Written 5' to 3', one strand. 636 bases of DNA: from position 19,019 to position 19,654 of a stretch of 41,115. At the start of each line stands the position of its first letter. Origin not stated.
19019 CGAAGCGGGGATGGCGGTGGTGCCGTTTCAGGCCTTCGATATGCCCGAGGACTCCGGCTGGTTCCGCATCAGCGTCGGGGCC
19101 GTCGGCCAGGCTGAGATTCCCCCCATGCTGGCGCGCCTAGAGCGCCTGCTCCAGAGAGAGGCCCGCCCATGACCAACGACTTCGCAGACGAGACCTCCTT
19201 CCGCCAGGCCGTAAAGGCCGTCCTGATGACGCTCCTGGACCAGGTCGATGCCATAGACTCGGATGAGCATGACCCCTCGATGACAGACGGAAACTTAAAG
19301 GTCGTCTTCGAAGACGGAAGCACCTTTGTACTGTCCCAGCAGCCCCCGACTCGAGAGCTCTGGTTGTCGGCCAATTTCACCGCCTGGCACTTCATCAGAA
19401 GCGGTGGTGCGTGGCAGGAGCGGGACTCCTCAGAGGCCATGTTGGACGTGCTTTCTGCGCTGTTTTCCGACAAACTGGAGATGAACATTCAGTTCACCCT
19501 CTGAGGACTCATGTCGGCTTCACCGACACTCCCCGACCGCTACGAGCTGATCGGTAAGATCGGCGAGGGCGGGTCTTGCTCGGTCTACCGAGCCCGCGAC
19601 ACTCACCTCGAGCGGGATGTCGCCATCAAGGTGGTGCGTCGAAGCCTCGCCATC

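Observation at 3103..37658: Three separate Fe-S biogenesis modules, each followed in the same apparent operon by a Ser/Thr phospho-signalling gene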

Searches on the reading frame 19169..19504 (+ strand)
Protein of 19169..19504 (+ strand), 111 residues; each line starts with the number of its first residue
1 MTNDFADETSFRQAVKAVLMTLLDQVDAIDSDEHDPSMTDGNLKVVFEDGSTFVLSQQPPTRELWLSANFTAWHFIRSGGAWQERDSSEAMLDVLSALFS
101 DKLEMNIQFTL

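Call 4: search_protein_families(library=pfam, proteins=[window:19169-19504:+])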
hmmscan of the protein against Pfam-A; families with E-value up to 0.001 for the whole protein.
window:19169-19504:+ (111 aa): 1 family
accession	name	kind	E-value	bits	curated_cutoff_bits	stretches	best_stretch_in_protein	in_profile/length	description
PF01491.21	Frataxin_Cyay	-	3.4e-16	59.7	21.3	1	7-105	2-105/107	Frataxin-like domain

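Call 17: find_homologous_proteins(query=window:19169-19504:+)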
Query window:19169-19504:+ (111 aa): 96 proteins with E <= 0.001 among 100 candidates.
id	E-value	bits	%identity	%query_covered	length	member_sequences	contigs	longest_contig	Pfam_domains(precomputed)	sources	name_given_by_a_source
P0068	5.3e-65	234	97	100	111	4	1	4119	PF01491.23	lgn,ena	-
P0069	2.6e-55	203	85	100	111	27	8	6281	PF01491.23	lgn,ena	-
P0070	1.2e-54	201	85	100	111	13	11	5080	PF01491.23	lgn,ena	-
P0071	5.8e-54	198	83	100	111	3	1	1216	PF01491.23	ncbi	-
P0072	1.2e-53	197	83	100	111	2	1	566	PF01491.23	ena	-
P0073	7.2e-53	195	80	100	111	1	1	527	PF01491.23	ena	-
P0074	3.7e-52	193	78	100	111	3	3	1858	PF01491.23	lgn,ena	-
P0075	4.9e-52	192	81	100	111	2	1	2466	PF01491.23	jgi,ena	-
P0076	1.4e-51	191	78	100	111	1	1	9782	PF01491.23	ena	-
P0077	3.8e-51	189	77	100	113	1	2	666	PF01491.23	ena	-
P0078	3.8e-51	189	79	100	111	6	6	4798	PF01491.23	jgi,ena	-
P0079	4.4e-51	189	77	100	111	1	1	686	PF01491.23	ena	-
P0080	4.8e-51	189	79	100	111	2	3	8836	PF01491.23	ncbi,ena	-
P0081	3.5e-50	186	79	98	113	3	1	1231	PF01491.23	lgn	-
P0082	6.0e-50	186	77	98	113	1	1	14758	PF01491.23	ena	-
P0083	2.1e-49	184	76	98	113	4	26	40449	PF01491.23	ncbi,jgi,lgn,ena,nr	ncbi:MAG: iron donor protein CyaY [Myxococcota bacterium]|jgi:CyaY protein|nr:iron donor protein Cya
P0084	4.6e-49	183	75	98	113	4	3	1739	PF01491.23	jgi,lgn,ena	jgi:iron donor protein CyaY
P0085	5.4e-49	182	75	98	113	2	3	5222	PF01491.23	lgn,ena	-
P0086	2.0e-48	181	72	100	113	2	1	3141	PF01491.23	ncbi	-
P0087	3.0e-48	180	74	98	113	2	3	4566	PF01491.23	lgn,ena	-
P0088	3.2e-48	180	74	98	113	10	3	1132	PF01491.23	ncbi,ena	-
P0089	3.8e-48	180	75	98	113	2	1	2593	PF01491.23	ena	-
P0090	4.6e-48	179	75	98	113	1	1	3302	PF01491.23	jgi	-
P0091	7.6e-48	179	74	98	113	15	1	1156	PF01491.23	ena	-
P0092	7.6e-48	179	72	100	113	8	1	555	PF01491.23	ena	-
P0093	1.3e-47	178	75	99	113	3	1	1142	PF01491.23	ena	-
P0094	1.4e-47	178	75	98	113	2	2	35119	PF01491.23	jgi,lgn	jgi:iron donor protein CyaY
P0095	1.8e-47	178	75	98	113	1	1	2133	PF01491.23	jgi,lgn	jgi:iron donor protein CyaY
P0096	1.9e-47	177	75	95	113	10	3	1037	PF01491.23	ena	-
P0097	3.1e-47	177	72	98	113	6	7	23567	PF01491.23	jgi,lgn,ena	jgi:iron donor protein CyaY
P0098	3.4e-47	177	72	99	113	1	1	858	PF01491.23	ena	-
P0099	5.1e-47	176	77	95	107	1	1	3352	PF01491.23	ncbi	-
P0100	5.9e-47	176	75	97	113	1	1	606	PF01491.23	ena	-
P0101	6.1e-47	176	76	100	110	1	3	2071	PF01491.23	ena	-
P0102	7.5e-47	176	72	100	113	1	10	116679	PF01491.23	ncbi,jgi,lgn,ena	jgi:iron donor protein CyaY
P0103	9.7e-47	175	76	100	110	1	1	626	PF01491.23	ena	-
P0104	9.9e-47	175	76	100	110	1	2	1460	PF01491.23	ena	-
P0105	1.1e-46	175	75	100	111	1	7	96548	PF01491.23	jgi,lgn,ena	jgi:iron donor protein CyaY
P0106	1.2e-46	175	75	100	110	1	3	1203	PF01491.23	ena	-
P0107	1.3e-46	175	75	97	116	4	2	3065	PF01491.23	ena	-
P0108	1.3e-46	175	75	100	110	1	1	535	PF01491.23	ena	-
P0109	1.3e-46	175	75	95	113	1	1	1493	PF01491.23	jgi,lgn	jgi:iron donor protein CyaY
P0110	1.5e-46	175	77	95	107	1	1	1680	PF01491.23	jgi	-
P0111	1.5e-46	175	75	98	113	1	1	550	PF01491.23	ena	-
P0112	7.7e-46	172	75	95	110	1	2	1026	PF01491.23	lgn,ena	-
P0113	1.6e-45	171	73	97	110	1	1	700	PF01491.23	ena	-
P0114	1.7e-45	171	76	95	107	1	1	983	PF01491.23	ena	-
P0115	2.3e-45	171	76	95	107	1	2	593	PF01491.23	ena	-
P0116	2.3e-45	171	73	97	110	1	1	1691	PF01491.23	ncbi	-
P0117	3.2e-45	170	74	95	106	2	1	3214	PF01491.23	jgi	-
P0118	1.0e-44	169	73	100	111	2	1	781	PF01491.23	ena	-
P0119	1.5e-44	168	75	95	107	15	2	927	PF01491.23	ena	-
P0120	2.0e-44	168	74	95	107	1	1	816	PF01491.23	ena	-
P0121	2.7e-44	167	74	95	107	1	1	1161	PF01491.23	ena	-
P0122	4.6e-44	167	71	99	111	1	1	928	PF01491.23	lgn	-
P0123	4.7e-44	167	72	100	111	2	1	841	PF01491.23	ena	-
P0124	5.3e-44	166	72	97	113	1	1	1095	PF01491.23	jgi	-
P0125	7.0e-44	166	73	95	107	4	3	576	PF01491.23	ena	-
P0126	1.8e-43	165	72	95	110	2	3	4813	PF01491.23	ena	-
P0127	2.1e-43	164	73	95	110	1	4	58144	PF01491.23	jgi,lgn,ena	-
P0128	2.9e-43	164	72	100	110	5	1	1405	PF01491.23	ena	-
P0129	4.5e-43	163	74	95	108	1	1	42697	PF01491.23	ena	-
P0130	5.2e-43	163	73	95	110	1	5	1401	PF01491.23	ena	-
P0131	1.0e-42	162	69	98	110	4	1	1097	PF01491.23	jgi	jgi:CyaY protein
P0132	1.4e-41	159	72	95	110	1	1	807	PF01491.23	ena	-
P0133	2.8e-41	158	71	95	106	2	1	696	PF01491.23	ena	-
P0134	3.9e-41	157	77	83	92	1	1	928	PF01491.23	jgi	jgi:iron donor protein CyaY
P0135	1.4e-40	155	64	100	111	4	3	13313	PF01491.23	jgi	jgi:iron donor protein CyaY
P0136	2.6e-40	155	66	100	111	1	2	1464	PF01491.23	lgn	-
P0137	5.1e-40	154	65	100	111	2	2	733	PF01491.23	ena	-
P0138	9.1e-40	153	64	100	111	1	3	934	PF01491.23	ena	-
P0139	9.5e-40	153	66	100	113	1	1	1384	PF01491.23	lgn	-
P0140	2.3e-38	148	62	100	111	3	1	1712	PF01491.23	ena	-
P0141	9.4e-38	146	63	100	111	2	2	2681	PF01491.23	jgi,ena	-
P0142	6.4e-36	140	64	97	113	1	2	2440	PF01491.23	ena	-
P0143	2.1e-35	139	70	79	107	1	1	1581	PF01491.23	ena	-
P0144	3.1e-34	135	61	97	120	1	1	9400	PF01491.23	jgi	jgi:iron donor protein CyaY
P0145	7.1e-34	134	62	99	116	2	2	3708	PF01491.23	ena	-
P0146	1.4e-33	133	56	97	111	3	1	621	PF01491.23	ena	-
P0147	5.3e-32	128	61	98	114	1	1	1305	PF01491.23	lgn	-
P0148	9.3e-32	127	63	96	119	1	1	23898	PF01491.23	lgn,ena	-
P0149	4.9e-31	125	81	65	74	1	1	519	PF01491.23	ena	-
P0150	7.7e-31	124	50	98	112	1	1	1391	PF01491.23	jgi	jgi:iron donor protein CyaY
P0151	9.3e-31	124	60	99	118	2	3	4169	PF01491.23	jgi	jgi:iron donor protein CyaY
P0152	1.7e-30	123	62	95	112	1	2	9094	PF01491.23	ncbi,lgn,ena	-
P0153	1.4e-27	114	56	95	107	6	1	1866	PF01491.23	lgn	-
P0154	5.0e-27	112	55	95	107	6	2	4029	PF01491.23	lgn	-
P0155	1.4e-26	110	53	93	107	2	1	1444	PF01491.23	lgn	-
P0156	1.5e-26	110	57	95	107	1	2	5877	PF01491.23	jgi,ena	jgi:iron donor protein CyaY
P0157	3.2e-26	109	54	95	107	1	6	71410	PF01491.23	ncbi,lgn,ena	-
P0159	3.0e-25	106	51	93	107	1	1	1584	PF01491.23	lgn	-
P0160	3.9e-24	103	53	90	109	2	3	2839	PF01491.23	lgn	-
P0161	5.4e-24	102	79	56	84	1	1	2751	PF01491.23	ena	-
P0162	4.8e-23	99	54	88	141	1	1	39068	-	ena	-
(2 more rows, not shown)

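Call 24: search_protein_families(library=ncbifam, proteins=[window:19169-19504:+], max_evalue=0.01)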
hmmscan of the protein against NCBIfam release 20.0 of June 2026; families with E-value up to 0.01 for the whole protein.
window:19169-19504:+ (111 aa): 2 families
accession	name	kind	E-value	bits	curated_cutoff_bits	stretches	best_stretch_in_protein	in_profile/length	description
TIGR03421.1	FeS_CyaY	equivalog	9.8e-19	67.2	53.25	1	7-109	1-104/104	iron donor protein CyaY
TIGR03422.1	mito_frataxin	exception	1.2e-07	31.9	94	1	12-96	3-95/100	frataxin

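Call 29: find_encoding_contigs(protein=P0157, flank=8000, max_places=3)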
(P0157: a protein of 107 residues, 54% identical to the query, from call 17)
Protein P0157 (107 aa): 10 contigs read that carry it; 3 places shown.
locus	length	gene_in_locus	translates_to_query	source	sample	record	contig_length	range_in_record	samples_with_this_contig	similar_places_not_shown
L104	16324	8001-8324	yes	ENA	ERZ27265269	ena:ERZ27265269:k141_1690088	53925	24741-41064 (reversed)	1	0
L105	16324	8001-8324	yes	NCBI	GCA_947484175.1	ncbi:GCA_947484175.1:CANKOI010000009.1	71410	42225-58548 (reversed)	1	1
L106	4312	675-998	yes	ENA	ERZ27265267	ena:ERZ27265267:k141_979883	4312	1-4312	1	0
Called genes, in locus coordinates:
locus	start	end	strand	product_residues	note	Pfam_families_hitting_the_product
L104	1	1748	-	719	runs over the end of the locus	PF13328:HD_4, PF01966:HD, PF04607:RelA_SpoT, PF02824:TGS, PF19296:RelA_AH (weak), PF28438:RelA_RIS, PF01842:ACT (weak), PF13291:ACT_4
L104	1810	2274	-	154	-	-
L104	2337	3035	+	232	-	PF00702:Hydrolase, PF12710:HAD, PF13419:HAD_2, PF13242:Hydrolase_like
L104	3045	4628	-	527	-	PF13415:Beta-prop_FBX42 (faint), PF24681:Kelch_KLHDC2_KLHL20_DRC7 (faint), PF13418:Beta-prop_TYW4 (weak), PF24981:Beta-prop_ATRN-LZTR1 (faint)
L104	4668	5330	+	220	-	PF02578:Cu-oxidase_4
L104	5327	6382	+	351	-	PF13432:TPR_16 (faint), PF14559:TPR_19 (weak)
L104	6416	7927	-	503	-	PF02881:SRP54_N, PF00448:SRP54, PF06414:Zeta_toxin (faint), PF02978:SRP_SPB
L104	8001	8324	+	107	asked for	PF01491:Frataxin_Cyay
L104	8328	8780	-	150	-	PF00692:dUTPase, PF22769:DCD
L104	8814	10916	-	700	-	PF01138:RNase_PH, PF03725:RNase_PH_C, PF03726:PNPase, PF01138:RNase_PH, PF00013:KH_1, PF00575:S1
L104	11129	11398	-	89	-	PF00312:Ribosomal_S15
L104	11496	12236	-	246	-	-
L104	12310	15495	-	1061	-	PF25596:CPSase_L_D1, PF02786:CPSase_L_D2, PF02787:CPSase_L_D3, PF25596:CPSase_L_D1, PF02786:CPSase_L_D2, PF02222:ATP-grasp, PF15632:ATPgrasp_Ter, PF02142:MGS, +3 more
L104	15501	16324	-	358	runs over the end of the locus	PF00988:CPSase_sm_chain, PF00117:GATase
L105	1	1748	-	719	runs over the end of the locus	PF13328:HD_4, PF01966:HD, PF04607:RelA_SpoT, PF02824:TGS, PF19296:RelA_AH (weak), PF28438:RelA_RIS, PF01842:ACT (weak), PF13291:ACT_4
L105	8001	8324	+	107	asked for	PF01491:Frataxin_Cyay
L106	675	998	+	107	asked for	PF01491:Frataxin_Cyay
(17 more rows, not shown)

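Call 30: find_encoding_contigs(protein=P0162, flank=8000, max_places=2)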
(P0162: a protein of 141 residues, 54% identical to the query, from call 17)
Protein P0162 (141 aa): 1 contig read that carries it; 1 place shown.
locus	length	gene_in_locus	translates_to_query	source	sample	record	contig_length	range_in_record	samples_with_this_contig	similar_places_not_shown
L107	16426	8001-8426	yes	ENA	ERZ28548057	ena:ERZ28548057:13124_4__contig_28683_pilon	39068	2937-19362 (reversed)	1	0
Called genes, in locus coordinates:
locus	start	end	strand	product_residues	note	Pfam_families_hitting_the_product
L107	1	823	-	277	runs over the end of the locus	PF02065:Melibiase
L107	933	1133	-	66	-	-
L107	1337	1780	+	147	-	PF03364:Polyketide_cyc (weak)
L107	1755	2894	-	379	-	PF10509:GalKase_gal_bdg, PF00288:GHMP_kinases_N, PF08544:GHMP_kinases_C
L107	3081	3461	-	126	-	-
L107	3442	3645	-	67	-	PF01128:IspD, PF00483:NTP_transferase (weak), PF12804:NTP_transf_3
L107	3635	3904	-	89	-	PF00232:Glyco_hydro_1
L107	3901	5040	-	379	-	PF00232:Glyco_hydro_1, PF02449:Glyco_hydro_42 (faint)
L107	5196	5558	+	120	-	PF03349:Toluene_X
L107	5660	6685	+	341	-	PF03349:Toluene_X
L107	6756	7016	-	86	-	-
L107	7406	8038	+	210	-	PF00155:Aminotran_1_2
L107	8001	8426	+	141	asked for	-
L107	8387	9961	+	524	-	PF00069:Pkinase, PF07714:PK_Tyr_Ser-Thr, PF13191:AAA_16 (faint)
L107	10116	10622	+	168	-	-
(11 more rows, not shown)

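Call 56: find_encoding_contigs(protein=P0148, flank=8000, max_places=2)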
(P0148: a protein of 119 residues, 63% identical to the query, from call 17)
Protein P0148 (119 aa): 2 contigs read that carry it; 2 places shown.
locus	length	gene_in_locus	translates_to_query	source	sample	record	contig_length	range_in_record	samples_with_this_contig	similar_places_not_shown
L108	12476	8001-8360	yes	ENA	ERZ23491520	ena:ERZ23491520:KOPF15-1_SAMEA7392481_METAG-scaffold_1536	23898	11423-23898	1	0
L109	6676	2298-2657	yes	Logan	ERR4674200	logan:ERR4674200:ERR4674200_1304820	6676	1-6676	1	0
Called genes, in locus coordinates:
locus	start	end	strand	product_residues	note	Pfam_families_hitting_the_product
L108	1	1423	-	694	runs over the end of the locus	PF11617:Cu-binding_MopE (weak)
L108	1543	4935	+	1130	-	PF00069:Pkinase, PF07714:PK_Tyr_Ser-Thr, PF13191:AAA_16 (weak)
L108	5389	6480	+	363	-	-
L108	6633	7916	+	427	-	PF00155:Aminotran_1_2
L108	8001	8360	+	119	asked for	PF01491:Frataxin_Cyay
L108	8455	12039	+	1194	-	PF00069:Pkinase, PF07714:PK_Tyr_Ser-Thr, PF13424:TPR_12 (weak)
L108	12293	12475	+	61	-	?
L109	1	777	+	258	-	?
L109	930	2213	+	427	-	PF00155:Aminotran_1_2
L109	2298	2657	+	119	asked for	PF01491:Frataxin_Cyay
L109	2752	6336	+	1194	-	PF00069:Pkinase, PF07714:PK_Tyr_Ser-Thr, PF13424:TPR_12 (weak)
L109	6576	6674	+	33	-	?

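Call 57: find_encoding_contigs(protein=P0135, flank=8000, max_places=2)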
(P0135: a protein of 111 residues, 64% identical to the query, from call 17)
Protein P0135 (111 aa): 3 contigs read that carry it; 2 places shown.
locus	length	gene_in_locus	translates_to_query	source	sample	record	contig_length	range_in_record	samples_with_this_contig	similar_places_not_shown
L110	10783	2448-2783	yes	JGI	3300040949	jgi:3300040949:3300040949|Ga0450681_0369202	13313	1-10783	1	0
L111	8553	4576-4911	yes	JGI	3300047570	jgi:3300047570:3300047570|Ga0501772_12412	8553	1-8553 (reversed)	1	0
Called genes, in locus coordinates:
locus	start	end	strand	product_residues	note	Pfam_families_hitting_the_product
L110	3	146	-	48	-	?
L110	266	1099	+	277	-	PF00069:Pkinase, PF07714:PK_Tyr_Ser-Thr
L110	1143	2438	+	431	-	PF00155:Aminotran_1_2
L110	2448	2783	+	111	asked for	PF01491:Frataxin_Cyay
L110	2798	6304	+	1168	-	PF00069:Pkinase, PF07714:PK_Tyr_Ser-Thr, PF13191:AAA_16, PF13401:AAA_22 (faint), PF25064:ARM_TT21_5th (faint), PF13424:TPR_12, PF17874:TPR_MalT (weak)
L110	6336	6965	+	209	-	-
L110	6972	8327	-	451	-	-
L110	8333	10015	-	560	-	-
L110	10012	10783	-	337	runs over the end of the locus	PF00248:Aldo_ket_red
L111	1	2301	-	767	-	?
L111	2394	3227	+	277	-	PF00069:Pkinase, PF07714:PK_Tyr_Ser-Thr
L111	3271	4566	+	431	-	PF00155:Aminotran_1_2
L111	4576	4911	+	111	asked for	PF01491:Frataxin_Cyay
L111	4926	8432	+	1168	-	PF00069:Pkinase, PF07714:PK_Tyr_Ser-Thr, PF13191:AAA_16, PF13401:AAA_22 (faint), PF25064:ARM_TT21_5th (faint), PF13424:TPR_12, PF17874:TPR_MalT (weak)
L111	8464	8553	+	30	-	?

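Call 58: find_encoding_contigs(protein=P0152, flank=8000, max_places=2)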
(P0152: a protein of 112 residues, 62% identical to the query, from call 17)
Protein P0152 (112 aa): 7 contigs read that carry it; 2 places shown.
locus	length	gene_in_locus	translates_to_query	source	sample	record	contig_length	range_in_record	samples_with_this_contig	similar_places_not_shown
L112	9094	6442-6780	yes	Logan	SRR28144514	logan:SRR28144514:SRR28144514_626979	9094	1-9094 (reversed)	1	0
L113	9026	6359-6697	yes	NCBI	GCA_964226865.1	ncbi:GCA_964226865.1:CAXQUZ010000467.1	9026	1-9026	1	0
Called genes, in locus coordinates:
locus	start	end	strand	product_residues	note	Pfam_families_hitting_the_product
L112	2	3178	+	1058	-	?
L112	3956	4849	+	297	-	-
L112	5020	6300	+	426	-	PF00155:Aminotran_1_2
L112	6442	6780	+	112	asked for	PF01491:Frataxin_Cyay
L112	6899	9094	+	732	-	?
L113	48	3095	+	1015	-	PF00069:Pkinase, PF07714:PK_Tyr_Ser-Thr, PF13191:AAA_16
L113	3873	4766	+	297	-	-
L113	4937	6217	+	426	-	PF00155:Aminotran_1_2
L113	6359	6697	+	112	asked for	PF01491:Frataxin_Cyay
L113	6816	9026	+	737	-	?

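Call 61: search_protein_families(library=pfam, proteins=[L108:5389-6480:+], max_evalue=0.1)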
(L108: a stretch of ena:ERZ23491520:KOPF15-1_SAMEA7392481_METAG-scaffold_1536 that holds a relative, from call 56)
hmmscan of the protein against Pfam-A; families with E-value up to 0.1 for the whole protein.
L108:5389-6480:+ (363 aa): 4 families
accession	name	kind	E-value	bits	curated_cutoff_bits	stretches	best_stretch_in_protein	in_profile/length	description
PF13411.12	MerR_1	-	1.3e-05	25.6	21.6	0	211-240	5-34/69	MerR HTH family regulatory protein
PF11420.13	Subtilosin_A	-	0.00058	20.4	25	0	19-31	17-29/35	Bacteriocin subtilosin A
PF13404.12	HTH_AsnC-type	-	0.0013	19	27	0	205-224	16-35/42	AsnC-type helix-turn-helix domain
PF00376.29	MerR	-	0.016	15.4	28.2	0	211-231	4-23/38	MerR family regulatory protein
